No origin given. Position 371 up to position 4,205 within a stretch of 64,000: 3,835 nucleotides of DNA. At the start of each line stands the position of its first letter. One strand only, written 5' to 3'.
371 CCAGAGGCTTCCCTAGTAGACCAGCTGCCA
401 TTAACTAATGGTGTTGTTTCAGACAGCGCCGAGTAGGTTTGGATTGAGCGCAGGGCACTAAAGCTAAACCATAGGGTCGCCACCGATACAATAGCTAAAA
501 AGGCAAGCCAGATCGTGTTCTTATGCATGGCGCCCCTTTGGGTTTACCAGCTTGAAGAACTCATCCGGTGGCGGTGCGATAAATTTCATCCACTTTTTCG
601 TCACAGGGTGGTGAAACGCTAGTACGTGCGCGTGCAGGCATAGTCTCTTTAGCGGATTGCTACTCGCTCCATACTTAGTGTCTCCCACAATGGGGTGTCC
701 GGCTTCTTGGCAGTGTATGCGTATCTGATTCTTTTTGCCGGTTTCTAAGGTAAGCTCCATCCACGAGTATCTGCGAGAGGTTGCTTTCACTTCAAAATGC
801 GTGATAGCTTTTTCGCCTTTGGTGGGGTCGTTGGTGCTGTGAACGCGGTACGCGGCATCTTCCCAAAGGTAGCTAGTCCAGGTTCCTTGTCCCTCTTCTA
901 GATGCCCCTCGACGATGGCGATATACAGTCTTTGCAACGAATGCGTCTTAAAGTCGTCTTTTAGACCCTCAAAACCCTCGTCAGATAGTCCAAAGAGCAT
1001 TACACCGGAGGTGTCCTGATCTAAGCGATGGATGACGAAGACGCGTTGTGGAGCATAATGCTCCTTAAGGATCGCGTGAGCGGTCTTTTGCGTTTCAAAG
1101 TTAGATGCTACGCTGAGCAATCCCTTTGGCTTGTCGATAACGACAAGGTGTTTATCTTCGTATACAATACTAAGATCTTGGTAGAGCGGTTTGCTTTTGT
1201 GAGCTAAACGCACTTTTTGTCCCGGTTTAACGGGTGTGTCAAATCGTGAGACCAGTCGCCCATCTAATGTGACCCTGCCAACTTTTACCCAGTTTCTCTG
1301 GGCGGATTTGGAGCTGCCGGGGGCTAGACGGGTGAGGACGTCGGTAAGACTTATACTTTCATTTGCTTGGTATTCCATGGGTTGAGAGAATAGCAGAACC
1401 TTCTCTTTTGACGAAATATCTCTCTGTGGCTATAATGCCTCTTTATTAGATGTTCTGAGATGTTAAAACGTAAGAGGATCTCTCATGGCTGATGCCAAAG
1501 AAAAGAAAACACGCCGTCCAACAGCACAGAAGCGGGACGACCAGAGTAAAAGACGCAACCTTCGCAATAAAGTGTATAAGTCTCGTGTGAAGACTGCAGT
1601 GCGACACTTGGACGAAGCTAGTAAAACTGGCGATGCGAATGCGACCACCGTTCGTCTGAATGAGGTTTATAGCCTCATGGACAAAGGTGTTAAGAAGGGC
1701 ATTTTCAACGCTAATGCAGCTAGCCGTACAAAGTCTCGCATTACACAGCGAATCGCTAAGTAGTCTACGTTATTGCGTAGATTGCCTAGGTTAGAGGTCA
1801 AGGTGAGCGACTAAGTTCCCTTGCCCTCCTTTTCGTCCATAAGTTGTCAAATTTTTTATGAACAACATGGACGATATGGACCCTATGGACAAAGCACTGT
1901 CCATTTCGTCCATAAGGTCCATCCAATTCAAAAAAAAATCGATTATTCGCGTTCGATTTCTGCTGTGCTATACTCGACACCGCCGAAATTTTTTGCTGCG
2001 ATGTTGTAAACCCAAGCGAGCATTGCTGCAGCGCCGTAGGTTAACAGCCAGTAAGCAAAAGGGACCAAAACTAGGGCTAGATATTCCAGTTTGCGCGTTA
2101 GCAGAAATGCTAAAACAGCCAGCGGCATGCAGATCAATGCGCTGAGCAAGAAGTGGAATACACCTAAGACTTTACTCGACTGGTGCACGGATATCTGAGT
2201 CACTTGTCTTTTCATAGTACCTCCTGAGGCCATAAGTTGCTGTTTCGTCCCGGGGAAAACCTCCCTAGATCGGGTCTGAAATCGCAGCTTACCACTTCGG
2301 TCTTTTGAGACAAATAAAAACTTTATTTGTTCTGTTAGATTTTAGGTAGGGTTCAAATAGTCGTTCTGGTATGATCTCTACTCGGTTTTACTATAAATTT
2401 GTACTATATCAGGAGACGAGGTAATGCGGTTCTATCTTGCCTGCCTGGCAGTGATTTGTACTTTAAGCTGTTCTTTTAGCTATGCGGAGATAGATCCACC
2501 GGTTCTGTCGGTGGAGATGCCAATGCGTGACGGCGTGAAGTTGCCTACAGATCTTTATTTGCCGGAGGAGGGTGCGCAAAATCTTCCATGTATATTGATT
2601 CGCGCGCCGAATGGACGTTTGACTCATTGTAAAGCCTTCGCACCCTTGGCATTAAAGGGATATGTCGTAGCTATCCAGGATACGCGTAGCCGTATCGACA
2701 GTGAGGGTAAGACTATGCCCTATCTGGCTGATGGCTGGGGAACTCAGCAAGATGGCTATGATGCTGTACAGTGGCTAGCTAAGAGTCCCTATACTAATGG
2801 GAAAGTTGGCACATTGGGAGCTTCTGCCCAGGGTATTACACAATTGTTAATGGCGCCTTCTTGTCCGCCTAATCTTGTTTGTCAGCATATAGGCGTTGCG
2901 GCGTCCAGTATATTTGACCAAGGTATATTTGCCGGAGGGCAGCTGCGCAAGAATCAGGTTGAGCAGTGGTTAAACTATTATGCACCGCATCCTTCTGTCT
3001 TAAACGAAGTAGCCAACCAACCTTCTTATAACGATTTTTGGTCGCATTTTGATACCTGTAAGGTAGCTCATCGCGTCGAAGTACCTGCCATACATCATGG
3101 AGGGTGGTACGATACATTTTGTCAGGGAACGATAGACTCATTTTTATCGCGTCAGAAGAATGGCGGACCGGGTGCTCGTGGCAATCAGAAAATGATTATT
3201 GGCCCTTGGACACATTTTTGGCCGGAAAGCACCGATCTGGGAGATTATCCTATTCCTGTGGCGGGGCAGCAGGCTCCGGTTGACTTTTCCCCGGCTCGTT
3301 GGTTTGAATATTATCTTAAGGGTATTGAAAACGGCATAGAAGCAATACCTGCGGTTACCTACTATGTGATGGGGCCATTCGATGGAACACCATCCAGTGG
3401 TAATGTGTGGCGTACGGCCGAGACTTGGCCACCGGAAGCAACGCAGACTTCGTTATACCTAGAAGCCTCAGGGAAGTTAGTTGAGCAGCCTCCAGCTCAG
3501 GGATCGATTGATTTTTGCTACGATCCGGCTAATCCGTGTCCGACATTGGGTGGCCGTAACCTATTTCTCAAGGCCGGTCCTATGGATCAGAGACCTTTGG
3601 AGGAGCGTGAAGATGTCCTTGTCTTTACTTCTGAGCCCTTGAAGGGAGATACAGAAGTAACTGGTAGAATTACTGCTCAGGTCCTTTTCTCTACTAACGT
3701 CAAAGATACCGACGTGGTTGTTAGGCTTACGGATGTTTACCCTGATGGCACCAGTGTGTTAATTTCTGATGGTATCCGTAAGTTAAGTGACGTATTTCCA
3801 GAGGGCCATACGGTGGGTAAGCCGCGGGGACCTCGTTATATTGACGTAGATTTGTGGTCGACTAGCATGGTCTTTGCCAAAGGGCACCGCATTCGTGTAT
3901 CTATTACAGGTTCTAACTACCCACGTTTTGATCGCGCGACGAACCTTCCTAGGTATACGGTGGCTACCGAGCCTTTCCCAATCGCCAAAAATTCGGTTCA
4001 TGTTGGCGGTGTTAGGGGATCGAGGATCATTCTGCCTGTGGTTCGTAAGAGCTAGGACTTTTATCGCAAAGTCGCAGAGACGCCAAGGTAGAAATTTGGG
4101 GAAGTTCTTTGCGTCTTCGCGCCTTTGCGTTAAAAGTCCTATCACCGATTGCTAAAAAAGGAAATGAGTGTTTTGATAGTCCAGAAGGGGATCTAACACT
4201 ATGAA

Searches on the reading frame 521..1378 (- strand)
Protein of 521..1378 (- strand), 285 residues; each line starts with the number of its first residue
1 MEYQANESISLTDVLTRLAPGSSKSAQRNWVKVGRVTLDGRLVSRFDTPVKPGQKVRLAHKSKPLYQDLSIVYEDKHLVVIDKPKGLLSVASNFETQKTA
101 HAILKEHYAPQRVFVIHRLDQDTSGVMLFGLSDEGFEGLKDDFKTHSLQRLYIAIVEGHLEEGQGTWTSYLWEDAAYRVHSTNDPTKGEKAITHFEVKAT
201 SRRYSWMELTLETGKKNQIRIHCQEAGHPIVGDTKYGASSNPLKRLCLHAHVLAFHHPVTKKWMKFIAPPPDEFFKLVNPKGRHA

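Call 43: search_protein_families(library=pfam, proteins=[window:521-1378:-], max_evalue=0.001)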
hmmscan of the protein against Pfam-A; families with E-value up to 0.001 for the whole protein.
window:521-1378:- (285 aa): 2 families
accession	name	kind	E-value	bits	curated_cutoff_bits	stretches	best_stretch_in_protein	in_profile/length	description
PF00849.27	PseudoU_synth_2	-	3.9e-29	102.3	26.8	1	77-224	1-151/152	RNA pseudouridylate synthase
PF01479.30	S4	-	0.0003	20.9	22.8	1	13-55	5-47/48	S4 domain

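Call 69: find_encoding_contigs(protein=window:524-1378:-, flank=10000, max_places=3)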
Protein window:524-1378:- (285 aa): no gene with exactly this product is on record in the collection.

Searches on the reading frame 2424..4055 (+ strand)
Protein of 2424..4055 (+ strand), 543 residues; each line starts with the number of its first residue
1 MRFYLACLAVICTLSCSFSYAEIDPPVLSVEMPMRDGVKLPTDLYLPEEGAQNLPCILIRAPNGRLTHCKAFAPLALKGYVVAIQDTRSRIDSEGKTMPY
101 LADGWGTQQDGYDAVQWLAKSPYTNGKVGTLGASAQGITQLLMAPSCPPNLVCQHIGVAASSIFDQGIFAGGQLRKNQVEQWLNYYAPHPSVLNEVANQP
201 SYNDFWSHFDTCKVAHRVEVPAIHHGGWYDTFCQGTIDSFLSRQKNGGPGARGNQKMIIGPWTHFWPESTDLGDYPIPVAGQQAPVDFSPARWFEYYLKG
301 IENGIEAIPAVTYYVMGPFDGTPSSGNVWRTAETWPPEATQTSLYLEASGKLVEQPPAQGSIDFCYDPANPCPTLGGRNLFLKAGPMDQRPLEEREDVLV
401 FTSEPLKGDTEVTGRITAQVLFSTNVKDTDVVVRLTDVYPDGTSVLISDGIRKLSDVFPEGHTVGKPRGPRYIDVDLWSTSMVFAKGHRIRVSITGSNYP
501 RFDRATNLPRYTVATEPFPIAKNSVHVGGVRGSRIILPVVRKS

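Call 43: search_protein_families(library=pfam, proteins=[window:2424-4055:+], max_evalue=0.001)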
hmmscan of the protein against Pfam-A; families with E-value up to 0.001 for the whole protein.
window:2424-4055:+ (543 aa): 2 families
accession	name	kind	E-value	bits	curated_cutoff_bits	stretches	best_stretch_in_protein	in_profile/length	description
PF02129.25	Peptidase_S15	-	2.9e-46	158.7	23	2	36-183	1-152/262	X-Pro dipeptidyl-peptidase (S15 family)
PF08530.16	PepX_C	-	3.7e-40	138.6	22.5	1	303-535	1-216/217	X-Pro dipeptidyl-peptidase C-terminal non-catalytic domain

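Call 70: find_encoding_contigs(protein=window:2424-4052:+, flank=10000, max_places=3)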
Protein window:2424-4052:+ (543 aa): no gene with exactly this product is on record in the collection.
